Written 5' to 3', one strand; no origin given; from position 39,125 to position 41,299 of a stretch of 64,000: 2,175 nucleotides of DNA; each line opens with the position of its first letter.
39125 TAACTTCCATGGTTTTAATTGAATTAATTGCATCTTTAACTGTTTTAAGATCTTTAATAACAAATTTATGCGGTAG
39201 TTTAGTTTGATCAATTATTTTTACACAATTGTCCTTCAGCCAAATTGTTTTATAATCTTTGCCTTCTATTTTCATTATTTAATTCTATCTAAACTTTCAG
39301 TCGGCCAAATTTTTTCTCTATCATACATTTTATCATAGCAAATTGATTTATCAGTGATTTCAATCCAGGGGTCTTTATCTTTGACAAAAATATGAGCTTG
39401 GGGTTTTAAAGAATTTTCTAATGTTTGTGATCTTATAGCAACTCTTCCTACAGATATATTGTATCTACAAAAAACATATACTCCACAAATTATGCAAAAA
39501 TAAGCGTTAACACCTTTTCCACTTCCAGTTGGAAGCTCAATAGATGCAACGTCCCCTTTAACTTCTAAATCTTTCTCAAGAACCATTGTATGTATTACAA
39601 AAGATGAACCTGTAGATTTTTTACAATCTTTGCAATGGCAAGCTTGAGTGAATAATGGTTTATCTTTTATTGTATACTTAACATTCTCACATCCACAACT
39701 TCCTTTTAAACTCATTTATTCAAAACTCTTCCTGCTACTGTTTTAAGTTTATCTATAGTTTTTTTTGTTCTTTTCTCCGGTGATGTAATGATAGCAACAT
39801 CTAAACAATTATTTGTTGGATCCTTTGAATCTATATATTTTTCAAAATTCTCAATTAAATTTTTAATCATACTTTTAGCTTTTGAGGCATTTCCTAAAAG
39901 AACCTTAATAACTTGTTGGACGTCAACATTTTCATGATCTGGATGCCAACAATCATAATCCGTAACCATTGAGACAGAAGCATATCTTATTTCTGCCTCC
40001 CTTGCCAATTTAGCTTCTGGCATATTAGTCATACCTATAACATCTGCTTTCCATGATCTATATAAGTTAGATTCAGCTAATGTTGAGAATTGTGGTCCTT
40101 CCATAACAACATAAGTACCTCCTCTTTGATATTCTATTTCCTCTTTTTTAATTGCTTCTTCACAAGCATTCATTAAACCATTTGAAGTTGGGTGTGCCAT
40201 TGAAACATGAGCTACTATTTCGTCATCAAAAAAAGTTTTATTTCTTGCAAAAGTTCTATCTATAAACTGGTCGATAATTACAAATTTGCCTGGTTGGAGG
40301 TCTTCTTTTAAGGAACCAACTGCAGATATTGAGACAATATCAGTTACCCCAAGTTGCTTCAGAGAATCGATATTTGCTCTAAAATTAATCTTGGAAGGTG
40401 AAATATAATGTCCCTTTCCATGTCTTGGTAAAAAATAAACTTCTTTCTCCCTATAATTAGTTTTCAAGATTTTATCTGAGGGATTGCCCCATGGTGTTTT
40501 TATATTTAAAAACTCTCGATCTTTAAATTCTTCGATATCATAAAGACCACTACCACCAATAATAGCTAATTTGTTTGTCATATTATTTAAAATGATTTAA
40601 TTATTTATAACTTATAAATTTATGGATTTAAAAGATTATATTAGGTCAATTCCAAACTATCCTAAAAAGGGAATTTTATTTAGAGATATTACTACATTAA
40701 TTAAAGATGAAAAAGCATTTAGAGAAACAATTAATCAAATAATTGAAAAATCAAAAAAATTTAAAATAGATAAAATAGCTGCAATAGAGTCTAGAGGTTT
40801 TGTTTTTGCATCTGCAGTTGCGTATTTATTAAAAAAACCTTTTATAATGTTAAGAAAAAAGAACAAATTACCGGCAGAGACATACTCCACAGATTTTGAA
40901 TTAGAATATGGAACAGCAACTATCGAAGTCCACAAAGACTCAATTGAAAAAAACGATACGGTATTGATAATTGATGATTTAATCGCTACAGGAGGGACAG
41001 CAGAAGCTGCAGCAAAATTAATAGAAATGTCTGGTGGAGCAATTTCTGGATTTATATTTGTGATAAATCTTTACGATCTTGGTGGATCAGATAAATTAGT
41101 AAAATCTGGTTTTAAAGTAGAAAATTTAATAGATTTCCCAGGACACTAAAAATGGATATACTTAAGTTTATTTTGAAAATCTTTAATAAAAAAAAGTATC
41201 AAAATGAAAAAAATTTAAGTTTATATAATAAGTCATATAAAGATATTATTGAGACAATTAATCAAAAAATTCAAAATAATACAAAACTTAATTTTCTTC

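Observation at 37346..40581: MTA-recycling operon with two unassigned inserted genes and an ambiguous third step (MtnB dehydratase or DHAP-shunt aldolase)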

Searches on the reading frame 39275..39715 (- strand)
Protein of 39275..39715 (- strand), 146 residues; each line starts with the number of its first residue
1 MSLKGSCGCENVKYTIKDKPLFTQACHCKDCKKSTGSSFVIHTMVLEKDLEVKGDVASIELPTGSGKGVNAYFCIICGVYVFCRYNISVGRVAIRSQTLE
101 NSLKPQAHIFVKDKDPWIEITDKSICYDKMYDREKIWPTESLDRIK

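Call 3: search_protein_families(library=pfam, proteins=[window:39275-39715:-], max_evalue=0.01)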
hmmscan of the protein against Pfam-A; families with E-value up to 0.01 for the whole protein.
window:39275-39715:- (146 aa): 1 family
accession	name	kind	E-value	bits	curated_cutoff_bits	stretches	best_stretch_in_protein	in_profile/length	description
PF04828.22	GFA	-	4.6e-26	91.6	24.3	1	3-113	2-115/115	Glutathione-dependent formaldehyde-activating enzyme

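Call 4: search_protein_families(library=ncbifam, proteins=[window:39275-39715:-], max_evalue=0.01)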
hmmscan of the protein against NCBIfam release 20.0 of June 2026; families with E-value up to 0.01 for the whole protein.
window:39275-39715:- (146 aa): 2 families
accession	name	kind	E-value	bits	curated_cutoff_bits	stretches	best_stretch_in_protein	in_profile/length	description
TIGR02820.1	formald_GSH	equivalog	1.2e-05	25.2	234.55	1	3-85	22-103/182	S-(hydroxymethyl)glutathione synthase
NF003829.0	PRK05417.1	subfamily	6.6e-05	22.7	249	1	3-85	26-107/191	glutathione-dependent formaldehyde-activating enzyme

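Call 22: find_homologous_proteins(query=window:39275-39715:-, max_evalue=0.00001)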
Query window:39275-39715:- (146 aa): 309 proteins with E <= 0.00001 among 319 candidates; the best 120 are listed.
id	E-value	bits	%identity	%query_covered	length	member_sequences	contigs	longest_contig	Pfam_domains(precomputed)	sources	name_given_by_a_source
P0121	4.9e-91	320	94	100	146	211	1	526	PF04828.23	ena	-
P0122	2.6e-89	315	91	100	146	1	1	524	PF04828.23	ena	-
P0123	9.0e-89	313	90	100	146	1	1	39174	PF04828.23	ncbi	-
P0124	1.9e-88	312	91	99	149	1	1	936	PF04828.23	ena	-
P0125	5.9e-88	310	90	99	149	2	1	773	PF04828.23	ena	-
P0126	1.1e-85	303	90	99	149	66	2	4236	PF04828.23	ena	-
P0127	5.3e-85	301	90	99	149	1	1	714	PF04828.23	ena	-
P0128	3.4e-83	295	87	100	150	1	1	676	PF04828.23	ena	-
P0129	9.1e-82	290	87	100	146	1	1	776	PF04828.23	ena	-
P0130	1.0e-81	290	84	99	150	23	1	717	PF04828.23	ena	-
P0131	4.7e-81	288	85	99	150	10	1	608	PF04828.23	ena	-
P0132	2.3e-80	285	82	99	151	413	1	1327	PF04828.23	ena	-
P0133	9.4e-80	283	82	99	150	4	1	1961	PF04828.23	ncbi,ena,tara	tara:strand:- start:1062 stop:1514 length:453 start_codon:yes stop_codon:yes gene_type:complete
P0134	3.8e-79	282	82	99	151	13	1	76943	PF04828.23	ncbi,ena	-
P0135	1.3e-78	280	83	99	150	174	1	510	PF04828.23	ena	-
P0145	3.5e-73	262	73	100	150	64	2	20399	PF04828.23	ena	-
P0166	8.5e-69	248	72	99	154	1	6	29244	PF04828.23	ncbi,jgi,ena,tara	tara:strand:+ start:6671 stop:7135 length:465 start_codon:yes stop_codon:yes gene_type:complete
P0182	3.9e-67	243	68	100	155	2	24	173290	PF04828.23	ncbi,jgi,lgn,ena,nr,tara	ncbi:MAG: hypothetical protein CMI95_05125 [Pelagibacteraceae bacterium]|nr:hypothetical protein [Pe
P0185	4.2e-67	242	71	99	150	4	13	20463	PF04828.23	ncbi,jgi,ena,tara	tara:strand:- start:1134 stop:1586 length:453 start_codon:yes stop_codon:yes gene_type:complete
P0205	3.8e-66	239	67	99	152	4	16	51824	PF04828.23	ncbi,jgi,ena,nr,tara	ncbi:MAG: hypothetical protein CFH18_00150 [Alphaproteobacteria bacterium MarineAlpha5_Bin8]|nr:MAG:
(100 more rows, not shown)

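Call 23: find_encoding_contigs(protein=P0182, flank=4000, max_places=4)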
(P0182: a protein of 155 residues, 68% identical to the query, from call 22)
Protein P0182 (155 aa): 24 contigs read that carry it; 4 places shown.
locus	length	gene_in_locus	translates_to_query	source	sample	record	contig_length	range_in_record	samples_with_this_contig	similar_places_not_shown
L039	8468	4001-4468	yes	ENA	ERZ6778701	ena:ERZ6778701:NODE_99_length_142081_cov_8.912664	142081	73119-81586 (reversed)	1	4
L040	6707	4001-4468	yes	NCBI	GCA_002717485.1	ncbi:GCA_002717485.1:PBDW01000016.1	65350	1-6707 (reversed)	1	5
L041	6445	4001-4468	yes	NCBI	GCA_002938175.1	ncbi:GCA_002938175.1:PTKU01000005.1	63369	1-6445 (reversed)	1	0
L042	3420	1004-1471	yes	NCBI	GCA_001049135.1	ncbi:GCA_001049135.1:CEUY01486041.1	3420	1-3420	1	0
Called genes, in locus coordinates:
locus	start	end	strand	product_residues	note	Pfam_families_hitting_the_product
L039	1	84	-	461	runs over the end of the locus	PF00206:Lyase_1, PF10415:FumaraseC_C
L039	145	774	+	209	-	PF00300:His_Phos_1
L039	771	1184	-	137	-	PF04386:SspB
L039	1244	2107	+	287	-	PF05050:Methyltransf_21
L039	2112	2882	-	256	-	-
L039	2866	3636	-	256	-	-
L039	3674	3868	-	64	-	-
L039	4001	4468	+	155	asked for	PF04828:GFA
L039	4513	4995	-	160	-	-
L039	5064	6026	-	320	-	-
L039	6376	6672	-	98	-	-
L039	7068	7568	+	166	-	PF00186:DHFR_1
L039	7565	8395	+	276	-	PF00303:Thymidylat_synt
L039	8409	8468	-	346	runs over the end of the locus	PF00142:Fer4_NifH (faint), PF01656:CbiA, PF02374:ArsA_ATPase (weak), PF09140:MipZ (weak), PF10609:ParA, PF13614:AAA_31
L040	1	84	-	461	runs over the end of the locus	PF00206:Lyase_1, PF10415:FumaraseC_C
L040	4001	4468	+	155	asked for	PF04828:GFA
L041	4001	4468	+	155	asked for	PF04828:GFA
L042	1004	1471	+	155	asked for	PF04828:GFA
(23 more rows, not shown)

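Call 24: find_encoding_contigs(protein=P0205, flank=4000, max_places=4)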
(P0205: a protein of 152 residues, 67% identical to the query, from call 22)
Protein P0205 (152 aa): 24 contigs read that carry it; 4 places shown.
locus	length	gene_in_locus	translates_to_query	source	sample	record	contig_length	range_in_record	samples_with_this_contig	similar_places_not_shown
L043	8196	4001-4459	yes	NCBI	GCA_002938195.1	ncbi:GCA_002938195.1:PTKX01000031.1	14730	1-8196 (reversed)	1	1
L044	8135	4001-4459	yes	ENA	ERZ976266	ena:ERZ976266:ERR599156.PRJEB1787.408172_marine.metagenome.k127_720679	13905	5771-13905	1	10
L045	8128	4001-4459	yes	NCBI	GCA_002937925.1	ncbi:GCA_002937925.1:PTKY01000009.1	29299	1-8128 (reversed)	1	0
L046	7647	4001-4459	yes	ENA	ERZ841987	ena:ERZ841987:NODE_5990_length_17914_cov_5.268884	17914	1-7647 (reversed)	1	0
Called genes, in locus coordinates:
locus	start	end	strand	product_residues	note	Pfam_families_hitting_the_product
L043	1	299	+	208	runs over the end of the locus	PF00300:His_Phos_1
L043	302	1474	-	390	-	PF00083:Sugar_tr (faint), PF07690:MFS_1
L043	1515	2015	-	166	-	-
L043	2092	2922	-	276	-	PF02353:CMAS, PF13489:Methyltransf_23, PF08241:Methyltransf_11, PF08242:Methyltransf_12, PF13649:Methyltransf_25, PF13847:Methyltransf_31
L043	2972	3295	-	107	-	PF12680:SnoaL_2 (weak)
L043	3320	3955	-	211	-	PF13847:Methyltransf_31, PF08241:Methyltransf_11, PF08242:Methyltransf_12 (weak), PF13649:Methyltransf_25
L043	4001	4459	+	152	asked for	PF04828:GFA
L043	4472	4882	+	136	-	-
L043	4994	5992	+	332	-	PF08240:ADH_N, PF00107:ADH_zinc_N, PF13602:ADH_zinc_N_2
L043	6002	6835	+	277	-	-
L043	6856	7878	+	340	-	-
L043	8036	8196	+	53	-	?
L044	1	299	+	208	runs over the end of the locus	PF00300:His_Phos_1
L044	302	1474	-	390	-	PF00083:Sugar_tr (faint), PF07690:MFS_1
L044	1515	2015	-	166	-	-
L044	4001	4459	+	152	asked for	PF04828:GFA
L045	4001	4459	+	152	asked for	PF04828:GFA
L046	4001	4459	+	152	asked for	PF04828:GFA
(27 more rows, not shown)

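Call 25: find_encoding_contigs(protein=P0166, flank=4000, max_places=3)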
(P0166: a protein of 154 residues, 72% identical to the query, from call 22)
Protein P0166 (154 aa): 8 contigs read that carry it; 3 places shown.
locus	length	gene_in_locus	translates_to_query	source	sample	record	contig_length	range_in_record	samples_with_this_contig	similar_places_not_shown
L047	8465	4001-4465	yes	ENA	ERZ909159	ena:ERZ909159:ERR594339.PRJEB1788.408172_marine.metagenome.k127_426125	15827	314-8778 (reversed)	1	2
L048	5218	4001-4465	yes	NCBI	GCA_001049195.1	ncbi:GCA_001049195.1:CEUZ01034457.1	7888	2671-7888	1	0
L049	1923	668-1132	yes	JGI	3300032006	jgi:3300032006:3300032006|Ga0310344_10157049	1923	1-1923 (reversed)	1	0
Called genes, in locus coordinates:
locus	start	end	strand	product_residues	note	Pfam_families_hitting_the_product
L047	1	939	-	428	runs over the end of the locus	PF00535:Glycos_transf_2, PF10111:Glyco_tranf_2_2, PF13641:Glyco_tranf_2_3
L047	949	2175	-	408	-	PF04055:Radical_SAM (weak), PF13353:Fer4_12 (weak)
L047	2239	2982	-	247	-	PF05050:Methyltransf_21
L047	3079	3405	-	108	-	PF12680:SnoaL_2 (weak)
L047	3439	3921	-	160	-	PF00583:Acetyltransf_1, PF13673:Acetyltransf_10, PF13508:Acetyltransf_7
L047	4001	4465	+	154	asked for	PF04828:GFA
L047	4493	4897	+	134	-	-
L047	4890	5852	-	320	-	-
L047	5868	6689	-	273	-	PF05721:PhyH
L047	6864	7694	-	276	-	PF00303:Thymidylat_synt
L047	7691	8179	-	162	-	PF00186:DHFR_1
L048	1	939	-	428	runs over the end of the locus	PF00535:Glycos_transf_2, PF10111:Glyco_tranf_2_2, PF13641:Glyco_tranf_2_3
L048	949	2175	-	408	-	PF04055:Radical_SAM (weak), PF13353:Fer4_12 (weak)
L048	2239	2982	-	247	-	PF05050:Methyltransf_21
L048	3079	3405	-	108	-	PF12680:SnoaL_2 (weak)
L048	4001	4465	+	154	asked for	PF04828:GFA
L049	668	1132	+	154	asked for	PF04828:GFA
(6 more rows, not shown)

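Call 27: find_encoding_contigs(protein=P0134, flank=3500, max_places=3)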
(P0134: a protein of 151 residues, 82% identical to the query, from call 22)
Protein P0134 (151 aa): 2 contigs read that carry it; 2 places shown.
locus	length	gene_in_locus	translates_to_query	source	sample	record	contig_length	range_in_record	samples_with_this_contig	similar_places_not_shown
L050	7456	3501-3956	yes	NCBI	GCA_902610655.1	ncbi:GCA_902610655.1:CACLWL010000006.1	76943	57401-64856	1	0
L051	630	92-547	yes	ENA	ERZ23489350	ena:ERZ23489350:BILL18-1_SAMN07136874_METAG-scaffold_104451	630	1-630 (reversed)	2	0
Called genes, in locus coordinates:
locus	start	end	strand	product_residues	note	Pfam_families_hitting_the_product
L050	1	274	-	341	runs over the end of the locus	PF01073:3Beta_HSD, PF01370:Epimerase, PF02719:Polysacc_synt_2, PF04321:RmlD_sub_bind, PF07993:NAD_binding_4 (faint), PF16363:GDP_Man_Dehyd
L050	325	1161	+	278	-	PF00535:Glycos_transf_2 (weak)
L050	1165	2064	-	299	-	-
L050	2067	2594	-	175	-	PF00156:Pribosyltran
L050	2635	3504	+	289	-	PF01048:PNP_UDP_1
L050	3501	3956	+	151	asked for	PF04828:GFA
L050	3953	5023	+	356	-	PF01008:IF-2B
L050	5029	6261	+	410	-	PF01041:DegT_DnrJ_EryC1, PF01212:Beta_elim_lyase (weak)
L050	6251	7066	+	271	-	PF01370:Epimerase, PF04321:RmlD_sub_bind, PF01073:3Beta_HSD, PF02719:Polysacc_synt_2 (weak), PF07993:NAD_binding_4, PF16363:GDP_Man_Dehyd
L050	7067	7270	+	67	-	-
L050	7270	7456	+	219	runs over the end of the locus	PF00596:Aldolase_II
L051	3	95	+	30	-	?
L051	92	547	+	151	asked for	PF04828:GFA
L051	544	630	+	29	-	?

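Call 28: find_encoding_contigs(protein=P0145, flank=3500, max_places=3)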
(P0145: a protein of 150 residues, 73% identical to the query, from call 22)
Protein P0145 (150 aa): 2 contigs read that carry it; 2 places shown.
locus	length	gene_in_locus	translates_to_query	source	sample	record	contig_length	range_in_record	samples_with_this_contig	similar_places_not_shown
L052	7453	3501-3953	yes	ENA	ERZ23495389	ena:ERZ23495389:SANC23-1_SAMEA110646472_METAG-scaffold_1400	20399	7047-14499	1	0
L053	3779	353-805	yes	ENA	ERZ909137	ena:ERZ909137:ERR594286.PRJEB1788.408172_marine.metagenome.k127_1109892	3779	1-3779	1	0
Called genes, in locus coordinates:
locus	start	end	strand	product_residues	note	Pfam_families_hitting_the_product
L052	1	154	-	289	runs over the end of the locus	PF00483:NTP_transferase, PF12804:NTP_transf_3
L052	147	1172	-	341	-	PF01073:3Beta_HSD, PF01370:Epimerase, PF02719:Polysacc_synt_2, PF04321:RmlD_sub_bind, PF07993:NAD_binding_4 (weak), PF16363:GDP_Man_Dehyd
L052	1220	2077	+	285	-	PF00535:Glycos_transf_2 (weak)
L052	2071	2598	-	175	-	PF00156:Pribosyltran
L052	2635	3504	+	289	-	PF01048:PNP_UDP_1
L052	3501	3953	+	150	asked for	PF04828:GFA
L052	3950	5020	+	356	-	PF01008:IF-2B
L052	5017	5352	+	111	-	-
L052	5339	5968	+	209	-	PF00596:Aldolase_II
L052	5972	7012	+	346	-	PF02675:AdoMet_dc, PF17284:Spermine_synt_N (weak), PF01564:Spermine_synth, PF03602:Cons_hypoth95 (weak)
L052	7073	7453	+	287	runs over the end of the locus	PF00497:SBP_bac_3, PF10613:Lig_chan-Glu_bd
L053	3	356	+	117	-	?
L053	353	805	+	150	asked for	PF04828:GFA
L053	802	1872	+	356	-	PF01008:IF-2B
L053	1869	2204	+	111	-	-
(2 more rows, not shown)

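Call 29: find_encoding_contigs(protein=P0185, flank=3500, max_places=3)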
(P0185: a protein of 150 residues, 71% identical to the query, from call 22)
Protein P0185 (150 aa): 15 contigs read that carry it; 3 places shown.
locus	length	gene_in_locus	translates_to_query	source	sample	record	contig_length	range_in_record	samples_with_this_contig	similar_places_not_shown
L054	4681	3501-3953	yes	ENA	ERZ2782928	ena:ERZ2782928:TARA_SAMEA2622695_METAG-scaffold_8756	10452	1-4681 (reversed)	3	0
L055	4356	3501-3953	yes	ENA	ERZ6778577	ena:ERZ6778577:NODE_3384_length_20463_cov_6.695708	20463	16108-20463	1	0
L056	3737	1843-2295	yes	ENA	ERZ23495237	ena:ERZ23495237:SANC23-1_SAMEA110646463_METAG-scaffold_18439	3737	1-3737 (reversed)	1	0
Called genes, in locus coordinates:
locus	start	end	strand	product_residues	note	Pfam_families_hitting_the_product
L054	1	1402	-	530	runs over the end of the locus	-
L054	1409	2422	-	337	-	PF01547:SBP_bac_1, PF13531:SBP_bac_11, PF13343:SBP_bac_6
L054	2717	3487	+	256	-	-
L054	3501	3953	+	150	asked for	PF04828:GFA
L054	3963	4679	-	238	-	?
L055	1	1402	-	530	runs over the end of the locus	-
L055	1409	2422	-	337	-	PF01547:SBP_bac_1, PF13531:SBP_bac_11, PF13343:SBP_bac_6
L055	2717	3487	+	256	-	-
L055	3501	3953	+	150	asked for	PF04828:GFA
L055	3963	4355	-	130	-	?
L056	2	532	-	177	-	?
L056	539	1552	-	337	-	PF01547:SBP_bac_1, PF13531:SBP_bac_11, PF13343:SBP_bac_6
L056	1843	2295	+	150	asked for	PF04828:GFA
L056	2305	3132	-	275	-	PF08242:Methyltransf_12 (faint), PF02353:CMAS, PF13489:Methyltransf_23, PF13847:Methyltransf_31, PF08241:Methyltransf_11 (weak), PF13649:Methyltransf_25 (weak)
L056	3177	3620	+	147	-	PF03473:MOSC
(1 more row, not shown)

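Call 69: find_related_loci(query=window:39275-39715:-, collection=viral_contigs, flank=4000)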
Query window:39275-39715:- (146 aa) in viral_contigs; peptide patterns used: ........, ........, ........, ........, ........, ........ (x = any residue, [..] = any of these).
6 stretches matched a pattern, but none encodes a relative of the query by tblastn (E <= 1e-3).

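Call 82: search_solved_structures(query=window:39275-39715:-, max_evalue=0.01, show_alignments=2)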
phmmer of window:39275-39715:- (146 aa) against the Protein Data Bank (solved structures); distinct sequences matched with E-value up to 0.01: 1.
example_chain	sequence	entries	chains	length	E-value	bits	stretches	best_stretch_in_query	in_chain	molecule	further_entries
8ajq_A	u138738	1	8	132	3.8e-06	29.9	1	4-120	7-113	CENP-V/GFA domain-containing protein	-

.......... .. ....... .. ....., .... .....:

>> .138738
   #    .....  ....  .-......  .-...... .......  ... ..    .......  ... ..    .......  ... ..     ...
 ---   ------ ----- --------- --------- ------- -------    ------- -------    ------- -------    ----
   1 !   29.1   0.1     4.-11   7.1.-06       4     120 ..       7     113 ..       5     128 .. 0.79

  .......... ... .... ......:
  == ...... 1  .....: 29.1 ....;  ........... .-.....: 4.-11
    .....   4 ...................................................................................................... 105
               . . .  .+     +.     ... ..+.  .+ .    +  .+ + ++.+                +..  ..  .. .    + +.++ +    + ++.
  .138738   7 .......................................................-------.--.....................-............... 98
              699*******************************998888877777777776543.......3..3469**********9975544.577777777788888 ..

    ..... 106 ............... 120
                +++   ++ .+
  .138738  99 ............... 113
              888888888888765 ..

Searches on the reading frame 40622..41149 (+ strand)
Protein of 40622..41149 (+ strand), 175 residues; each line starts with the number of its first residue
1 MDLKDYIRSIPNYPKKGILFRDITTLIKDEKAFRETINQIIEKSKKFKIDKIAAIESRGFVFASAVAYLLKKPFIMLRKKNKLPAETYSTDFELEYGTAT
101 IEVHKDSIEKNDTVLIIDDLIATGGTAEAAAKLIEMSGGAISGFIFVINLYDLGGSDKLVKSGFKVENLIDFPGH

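Call 3: search_protein_families(library=pfam, proteins=[window:40622-41149:+], max_evalue=0.01)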
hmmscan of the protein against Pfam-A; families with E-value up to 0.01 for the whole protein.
window:40622-41149:+ (175 aa): 3 families
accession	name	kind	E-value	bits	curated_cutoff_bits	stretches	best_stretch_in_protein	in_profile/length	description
PF00156.33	Pribosyltran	-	5.9e-16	58.6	26.3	1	30-148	12-124/158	Phosphoribosyl transferase domain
PF12644.12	DUF3782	-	0.00086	19.9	24.4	1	28-62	41-75/78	Protein of unknown function (DUF3782)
PF14681.12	UPRTase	-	0.0028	17.6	27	1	107-149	117-158/206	Uracil phosphoribosyltransferase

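Call 4: search_protein_families(library=ncbifam, proteins=[window:40622-41149:+], max_evalue=0.01)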
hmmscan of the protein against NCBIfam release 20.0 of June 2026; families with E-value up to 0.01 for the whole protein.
window:40622-41149:+ (175 aa): 28 families (the best 25 are shown)
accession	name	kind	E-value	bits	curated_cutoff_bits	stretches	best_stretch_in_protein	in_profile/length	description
NF002634.0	PRK02304.1-3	equivalog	3.4e-66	222.4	170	1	2-175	9-182/182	adenine phosphoribosyltransferase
NF002636.0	PRK02304.1-5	equivalog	4.1e-64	215.3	125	1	1-162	7-168/176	adenine phosphoribosyltransferase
NF002632.0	PRK02304.1-1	equivalog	3e-62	209.6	243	1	3-175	11-183/183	adenine phosphoribosyltransferase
TIGR01090.1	apt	equivalog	3e-60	203.2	185.85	1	3-170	1-167/169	adenine phosphoribosyltransferase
NF002633.0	PRK02304.1-2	equivalog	4.8e-57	192.5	224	1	1-172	1-170/172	adenine phosphoribosyltransferase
NF009211.0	PRK12560.1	equivalog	2.3e-34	118.8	188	1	1-171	4-175/187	adenine phosphoribosyltransferase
NF006671.0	PRK09219.1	equivalog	1.4e-18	67.1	177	1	31-170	33-176/192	xanthine phosphoribosyltransferase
NF002635.0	PRK02304.1-4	subfamily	1.5e-18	67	146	1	31-171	37-173/188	adenine phosphoribosyltransferase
NF040646.1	HPT_Archaea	equivalog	6e-18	65.1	200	1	32-170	38-172/184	hypoxanthine/guanine phosphoribosyltransferase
TIGR01744.1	XPRTase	equivalog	7.4e-16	58.3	164.45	1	33-170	35-176/191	xanthine phosphoribosyltransferase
NF006328.0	PRK08558.1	equivalog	9.2e-16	58.1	184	1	21-170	84-235/238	adenine phosphoribosyltransferase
TIGR00336.1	pyrE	equivalog_domain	1.8e-12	47.4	106.8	1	26-171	30-169/173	orotate phosphoribosyltransferase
NF005592.0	PRK07322.1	subfamily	3.1e-10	39.7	143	1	29-147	34-156/180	adenine phosphoribosyltransferase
TIGR01743.1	purR_Bsub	equivalog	2.3e-08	33.4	258.7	1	39-144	118-227/268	pur operon repressor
NF002620.0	PRK02277.1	subfamily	3.9e-07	29.9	115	1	37-148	76-178/201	orotate phosphoribosyltransferase-like protein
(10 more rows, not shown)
